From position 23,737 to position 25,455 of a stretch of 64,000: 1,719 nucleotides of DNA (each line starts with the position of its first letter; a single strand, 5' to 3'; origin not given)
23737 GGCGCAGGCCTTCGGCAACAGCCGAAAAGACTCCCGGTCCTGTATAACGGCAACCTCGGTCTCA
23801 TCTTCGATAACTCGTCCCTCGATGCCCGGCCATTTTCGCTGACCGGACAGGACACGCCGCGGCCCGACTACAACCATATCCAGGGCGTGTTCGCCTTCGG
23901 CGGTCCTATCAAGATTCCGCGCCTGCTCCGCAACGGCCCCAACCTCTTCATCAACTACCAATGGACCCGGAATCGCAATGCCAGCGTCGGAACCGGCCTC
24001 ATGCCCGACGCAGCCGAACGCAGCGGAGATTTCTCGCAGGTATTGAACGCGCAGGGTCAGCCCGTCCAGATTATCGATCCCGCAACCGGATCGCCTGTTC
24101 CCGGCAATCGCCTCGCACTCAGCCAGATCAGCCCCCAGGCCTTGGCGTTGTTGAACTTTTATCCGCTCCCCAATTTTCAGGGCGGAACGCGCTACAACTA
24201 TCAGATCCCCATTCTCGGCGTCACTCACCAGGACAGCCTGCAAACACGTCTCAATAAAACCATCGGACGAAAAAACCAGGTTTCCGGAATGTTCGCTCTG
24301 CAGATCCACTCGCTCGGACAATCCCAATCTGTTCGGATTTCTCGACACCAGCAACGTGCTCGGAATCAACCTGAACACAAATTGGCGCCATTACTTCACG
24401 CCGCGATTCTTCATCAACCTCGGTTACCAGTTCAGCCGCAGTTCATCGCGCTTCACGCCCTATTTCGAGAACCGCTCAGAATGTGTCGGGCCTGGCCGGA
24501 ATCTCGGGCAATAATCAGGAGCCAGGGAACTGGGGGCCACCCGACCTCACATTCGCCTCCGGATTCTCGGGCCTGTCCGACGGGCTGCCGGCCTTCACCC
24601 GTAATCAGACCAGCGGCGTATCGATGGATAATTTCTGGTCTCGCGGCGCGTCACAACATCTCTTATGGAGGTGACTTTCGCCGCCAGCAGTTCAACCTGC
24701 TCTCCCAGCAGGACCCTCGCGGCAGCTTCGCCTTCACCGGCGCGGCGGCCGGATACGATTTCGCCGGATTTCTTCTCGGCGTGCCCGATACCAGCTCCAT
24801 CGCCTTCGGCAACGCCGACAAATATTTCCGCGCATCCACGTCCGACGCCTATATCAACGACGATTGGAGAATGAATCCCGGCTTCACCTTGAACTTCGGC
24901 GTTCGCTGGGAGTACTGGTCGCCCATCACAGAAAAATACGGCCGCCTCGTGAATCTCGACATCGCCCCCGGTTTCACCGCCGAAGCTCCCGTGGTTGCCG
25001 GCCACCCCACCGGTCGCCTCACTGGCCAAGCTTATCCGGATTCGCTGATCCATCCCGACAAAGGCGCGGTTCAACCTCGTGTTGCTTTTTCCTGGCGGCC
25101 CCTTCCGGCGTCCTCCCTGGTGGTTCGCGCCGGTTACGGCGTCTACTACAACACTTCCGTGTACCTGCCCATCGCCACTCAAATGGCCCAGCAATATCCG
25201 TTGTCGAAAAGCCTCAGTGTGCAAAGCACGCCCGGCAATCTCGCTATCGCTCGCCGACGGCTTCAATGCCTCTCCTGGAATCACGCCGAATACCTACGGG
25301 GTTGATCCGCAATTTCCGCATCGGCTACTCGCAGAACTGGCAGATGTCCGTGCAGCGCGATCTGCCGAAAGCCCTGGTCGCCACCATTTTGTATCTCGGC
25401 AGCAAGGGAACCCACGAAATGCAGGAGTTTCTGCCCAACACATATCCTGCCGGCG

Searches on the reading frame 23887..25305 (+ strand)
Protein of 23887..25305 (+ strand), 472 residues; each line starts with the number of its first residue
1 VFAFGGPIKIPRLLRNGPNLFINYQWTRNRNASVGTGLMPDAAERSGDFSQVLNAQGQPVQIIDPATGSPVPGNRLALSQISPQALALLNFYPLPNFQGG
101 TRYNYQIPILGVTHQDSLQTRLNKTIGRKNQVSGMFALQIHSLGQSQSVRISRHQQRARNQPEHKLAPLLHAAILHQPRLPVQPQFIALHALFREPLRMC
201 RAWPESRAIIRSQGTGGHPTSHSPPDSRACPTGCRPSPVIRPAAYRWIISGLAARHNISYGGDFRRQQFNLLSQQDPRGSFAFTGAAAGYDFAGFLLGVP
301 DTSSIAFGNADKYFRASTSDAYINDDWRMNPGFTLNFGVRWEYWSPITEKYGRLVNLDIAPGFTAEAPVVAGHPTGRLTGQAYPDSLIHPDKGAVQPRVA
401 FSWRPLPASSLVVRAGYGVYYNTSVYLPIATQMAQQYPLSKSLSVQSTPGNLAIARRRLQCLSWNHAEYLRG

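Call 69: search_protein_families(library=pfam, proteins=[window:23887-25305:+], max_evalue=0.00001)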
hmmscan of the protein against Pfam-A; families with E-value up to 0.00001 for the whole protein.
window:23887-25305:+ (472 aa): 2 families
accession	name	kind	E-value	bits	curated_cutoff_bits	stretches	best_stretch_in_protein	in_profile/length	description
PF25183.1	OMP_b-brl_4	-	5e-73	247.3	30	2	253-450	296-490/838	Outer membrane beta barrel domain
PF00593.30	TonB_dep_Rec_b-barrel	-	3.5e-07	30.9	27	1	264-427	108-243/436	TonB dependent receptor-like, beta-barrel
